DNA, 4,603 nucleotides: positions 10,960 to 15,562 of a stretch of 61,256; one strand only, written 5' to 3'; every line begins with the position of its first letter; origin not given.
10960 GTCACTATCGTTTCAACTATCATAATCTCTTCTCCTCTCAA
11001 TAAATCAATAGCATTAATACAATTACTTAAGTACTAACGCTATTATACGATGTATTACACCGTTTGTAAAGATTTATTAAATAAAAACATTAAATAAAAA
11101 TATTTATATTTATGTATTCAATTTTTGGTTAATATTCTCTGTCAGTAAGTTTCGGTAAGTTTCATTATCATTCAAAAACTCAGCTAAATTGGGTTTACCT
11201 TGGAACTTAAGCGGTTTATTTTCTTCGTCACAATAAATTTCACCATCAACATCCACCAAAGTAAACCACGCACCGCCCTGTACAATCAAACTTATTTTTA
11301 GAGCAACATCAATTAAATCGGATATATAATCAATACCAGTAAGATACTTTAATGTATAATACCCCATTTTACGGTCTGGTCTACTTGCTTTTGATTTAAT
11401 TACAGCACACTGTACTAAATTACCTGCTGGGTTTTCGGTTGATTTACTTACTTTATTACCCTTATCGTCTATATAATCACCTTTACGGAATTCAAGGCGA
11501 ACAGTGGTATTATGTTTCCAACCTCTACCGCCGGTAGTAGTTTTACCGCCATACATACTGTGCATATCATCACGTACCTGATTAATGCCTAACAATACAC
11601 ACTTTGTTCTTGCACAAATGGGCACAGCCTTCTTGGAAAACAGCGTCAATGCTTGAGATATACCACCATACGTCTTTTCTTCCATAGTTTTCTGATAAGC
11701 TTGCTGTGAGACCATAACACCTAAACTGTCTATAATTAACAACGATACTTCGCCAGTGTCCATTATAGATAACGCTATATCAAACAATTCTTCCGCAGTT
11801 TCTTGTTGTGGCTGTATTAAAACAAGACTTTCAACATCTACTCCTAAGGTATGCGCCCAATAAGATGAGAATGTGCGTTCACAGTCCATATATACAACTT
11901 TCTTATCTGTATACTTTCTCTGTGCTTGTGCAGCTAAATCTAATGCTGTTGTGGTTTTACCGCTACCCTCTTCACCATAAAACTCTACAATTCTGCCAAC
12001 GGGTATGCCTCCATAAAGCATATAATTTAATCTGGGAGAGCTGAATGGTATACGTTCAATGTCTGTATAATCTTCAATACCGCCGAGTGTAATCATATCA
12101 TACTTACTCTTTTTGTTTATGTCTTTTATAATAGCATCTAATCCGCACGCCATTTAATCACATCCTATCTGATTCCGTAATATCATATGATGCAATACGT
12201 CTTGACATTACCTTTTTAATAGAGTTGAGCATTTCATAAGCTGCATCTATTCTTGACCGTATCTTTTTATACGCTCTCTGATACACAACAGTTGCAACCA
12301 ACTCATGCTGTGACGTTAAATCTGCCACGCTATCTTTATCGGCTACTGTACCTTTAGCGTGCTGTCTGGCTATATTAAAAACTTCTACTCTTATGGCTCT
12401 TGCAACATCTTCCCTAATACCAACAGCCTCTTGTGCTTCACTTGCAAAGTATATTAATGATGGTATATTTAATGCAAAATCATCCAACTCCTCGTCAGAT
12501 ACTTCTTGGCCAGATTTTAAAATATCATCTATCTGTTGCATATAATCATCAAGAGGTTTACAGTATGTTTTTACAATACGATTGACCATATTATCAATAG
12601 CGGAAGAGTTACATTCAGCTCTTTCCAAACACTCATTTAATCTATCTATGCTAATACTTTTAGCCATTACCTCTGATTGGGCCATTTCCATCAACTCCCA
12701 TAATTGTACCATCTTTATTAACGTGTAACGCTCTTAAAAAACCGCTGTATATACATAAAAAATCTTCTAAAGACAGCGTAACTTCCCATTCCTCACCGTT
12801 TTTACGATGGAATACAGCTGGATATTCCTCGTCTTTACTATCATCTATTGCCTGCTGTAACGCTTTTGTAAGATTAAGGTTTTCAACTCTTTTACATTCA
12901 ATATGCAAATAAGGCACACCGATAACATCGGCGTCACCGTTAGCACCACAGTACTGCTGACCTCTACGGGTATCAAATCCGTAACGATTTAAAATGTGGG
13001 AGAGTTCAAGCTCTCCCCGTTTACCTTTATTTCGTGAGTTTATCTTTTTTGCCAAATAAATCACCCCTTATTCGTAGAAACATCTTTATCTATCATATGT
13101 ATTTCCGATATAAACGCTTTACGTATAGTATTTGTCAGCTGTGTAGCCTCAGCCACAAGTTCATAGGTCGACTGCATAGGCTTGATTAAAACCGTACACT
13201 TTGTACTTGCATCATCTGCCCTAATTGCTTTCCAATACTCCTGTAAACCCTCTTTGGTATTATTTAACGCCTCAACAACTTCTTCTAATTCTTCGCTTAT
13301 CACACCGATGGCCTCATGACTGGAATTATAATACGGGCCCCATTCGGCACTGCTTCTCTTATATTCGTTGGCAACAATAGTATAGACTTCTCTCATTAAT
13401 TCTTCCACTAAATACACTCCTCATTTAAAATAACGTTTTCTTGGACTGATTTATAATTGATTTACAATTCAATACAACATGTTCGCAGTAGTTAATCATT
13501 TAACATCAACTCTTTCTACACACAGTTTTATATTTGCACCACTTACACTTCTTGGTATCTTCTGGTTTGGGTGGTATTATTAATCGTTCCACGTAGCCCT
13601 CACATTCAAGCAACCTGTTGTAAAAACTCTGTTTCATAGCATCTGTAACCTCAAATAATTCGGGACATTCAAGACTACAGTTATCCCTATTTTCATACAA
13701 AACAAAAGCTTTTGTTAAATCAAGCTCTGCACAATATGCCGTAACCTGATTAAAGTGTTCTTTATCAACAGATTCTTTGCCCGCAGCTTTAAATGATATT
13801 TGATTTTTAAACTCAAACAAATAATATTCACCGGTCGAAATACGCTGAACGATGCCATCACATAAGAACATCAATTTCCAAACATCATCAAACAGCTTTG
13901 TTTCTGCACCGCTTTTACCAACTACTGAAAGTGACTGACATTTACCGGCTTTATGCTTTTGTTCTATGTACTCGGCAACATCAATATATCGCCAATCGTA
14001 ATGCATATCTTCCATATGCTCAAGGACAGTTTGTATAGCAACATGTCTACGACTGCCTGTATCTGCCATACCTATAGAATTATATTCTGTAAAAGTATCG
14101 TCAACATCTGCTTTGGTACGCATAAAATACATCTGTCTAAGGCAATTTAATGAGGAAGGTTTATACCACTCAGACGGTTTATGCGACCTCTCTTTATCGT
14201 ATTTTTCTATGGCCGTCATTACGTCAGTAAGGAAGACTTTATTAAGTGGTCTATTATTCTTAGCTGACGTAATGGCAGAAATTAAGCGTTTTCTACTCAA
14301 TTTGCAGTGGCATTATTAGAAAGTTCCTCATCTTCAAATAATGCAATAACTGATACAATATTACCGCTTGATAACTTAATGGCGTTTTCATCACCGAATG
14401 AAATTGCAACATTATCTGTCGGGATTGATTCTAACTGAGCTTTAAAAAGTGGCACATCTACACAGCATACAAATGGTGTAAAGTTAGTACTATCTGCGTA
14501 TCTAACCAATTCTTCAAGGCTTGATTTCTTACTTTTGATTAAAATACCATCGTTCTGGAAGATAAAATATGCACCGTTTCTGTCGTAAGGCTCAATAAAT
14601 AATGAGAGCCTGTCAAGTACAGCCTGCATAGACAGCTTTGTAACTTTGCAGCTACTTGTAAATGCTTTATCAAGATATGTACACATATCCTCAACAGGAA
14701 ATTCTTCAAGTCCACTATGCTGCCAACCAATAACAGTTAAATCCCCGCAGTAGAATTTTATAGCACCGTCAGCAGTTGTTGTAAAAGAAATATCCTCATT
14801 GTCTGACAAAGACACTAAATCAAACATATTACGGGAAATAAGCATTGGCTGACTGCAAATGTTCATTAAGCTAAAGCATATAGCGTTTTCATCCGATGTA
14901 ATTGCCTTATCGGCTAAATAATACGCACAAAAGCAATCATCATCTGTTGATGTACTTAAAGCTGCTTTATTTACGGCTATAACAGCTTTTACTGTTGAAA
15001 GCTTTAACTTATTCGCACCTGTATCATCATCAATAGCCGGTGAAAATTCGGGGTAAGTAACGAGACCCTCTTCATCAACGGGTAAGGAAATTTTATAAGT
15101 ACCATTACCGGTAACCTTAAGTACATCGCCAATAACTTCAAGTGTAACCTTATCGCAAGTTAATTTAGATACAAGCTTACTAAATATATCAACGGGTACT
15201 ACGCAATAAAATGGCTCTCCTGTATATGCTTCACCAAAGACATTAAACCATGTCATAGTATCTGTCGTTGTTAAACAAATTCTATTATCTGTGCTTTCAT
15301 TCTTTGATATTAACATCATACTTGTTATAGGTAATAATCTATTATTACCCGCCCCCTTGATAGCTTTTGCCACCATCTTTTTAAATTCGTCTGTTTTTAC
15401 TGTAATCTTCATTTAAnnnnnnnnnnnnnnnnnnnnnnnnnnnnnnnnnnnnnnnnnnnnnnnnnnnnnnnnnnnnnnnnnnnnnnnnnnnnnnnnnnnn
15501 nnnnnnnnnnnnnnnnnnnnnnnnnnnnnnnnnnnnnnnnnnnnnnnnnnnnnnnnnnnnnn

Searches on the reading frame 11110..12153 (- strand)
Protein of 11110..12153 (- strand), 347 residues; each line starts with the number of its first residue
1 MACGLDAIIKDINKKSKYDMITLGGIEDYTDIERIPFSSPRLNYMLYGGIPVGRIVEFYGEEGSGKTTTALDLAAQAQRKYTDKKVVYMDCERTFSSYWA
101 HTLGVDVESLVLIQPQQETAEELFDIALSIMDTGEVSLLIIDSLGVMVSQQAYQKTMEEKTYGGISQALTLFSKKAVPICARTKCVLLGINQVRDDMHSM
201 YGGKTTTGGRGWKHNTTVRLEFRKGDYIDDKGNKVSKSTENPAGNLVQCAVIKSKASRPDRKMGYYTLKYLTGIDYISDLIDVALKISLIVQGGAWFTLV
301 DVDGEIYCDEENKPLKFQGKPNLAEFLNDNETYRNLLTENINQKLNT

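Call 100: search_protein_families(library=phrogs, max_evalue=0.00001, proteins=[window:11110-12153:-])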
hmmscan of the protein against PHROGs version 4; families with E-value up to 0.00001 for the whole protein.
window:11110-12153:- (347 aa): 6 families
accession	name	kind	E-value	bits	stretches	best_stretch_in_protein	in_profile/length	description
phrog_97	-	other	9.2e-72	243.8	2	4-226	19-255/506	UvsX-like recombinase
phrog_8337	-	DNA, RNA and nucleotide metabolism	9.7e-35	121.3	1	30-226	45-243/273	DNA repair protein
phrog_1366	-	unknown function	4.2e-10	40.6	1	58-144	19-98/307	-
phrog_239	-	DNA, RNA and nucleotide metabolism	1.9e-08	34.7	1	6-108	302-412/801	DNA primase/helicase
phrog_19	-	DNA, RNA and nucleotide metabolism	2.4e-07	31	1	26-92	315-390/621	DnaB-like replicative helicase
phrog_6891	-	other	5.7e-06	27.2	1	59-154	48-138/310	ATPase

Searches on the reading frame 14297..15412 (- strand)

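Call 100: search_protein_families(library=phrogs, max_evalue=0.00001, proteins=[window:14297-15412:-])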
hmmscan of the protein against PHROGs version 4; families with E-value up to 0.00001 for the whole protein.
window:14297-15412:- (371 aa): 1 family
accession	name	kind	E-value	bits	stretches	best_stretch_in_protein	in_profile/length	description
phrog_947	-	DNA, RNA and nucleotide metabolism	1.7e-23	84.2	1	1-350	3-351/368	DNA polymerase processivity factor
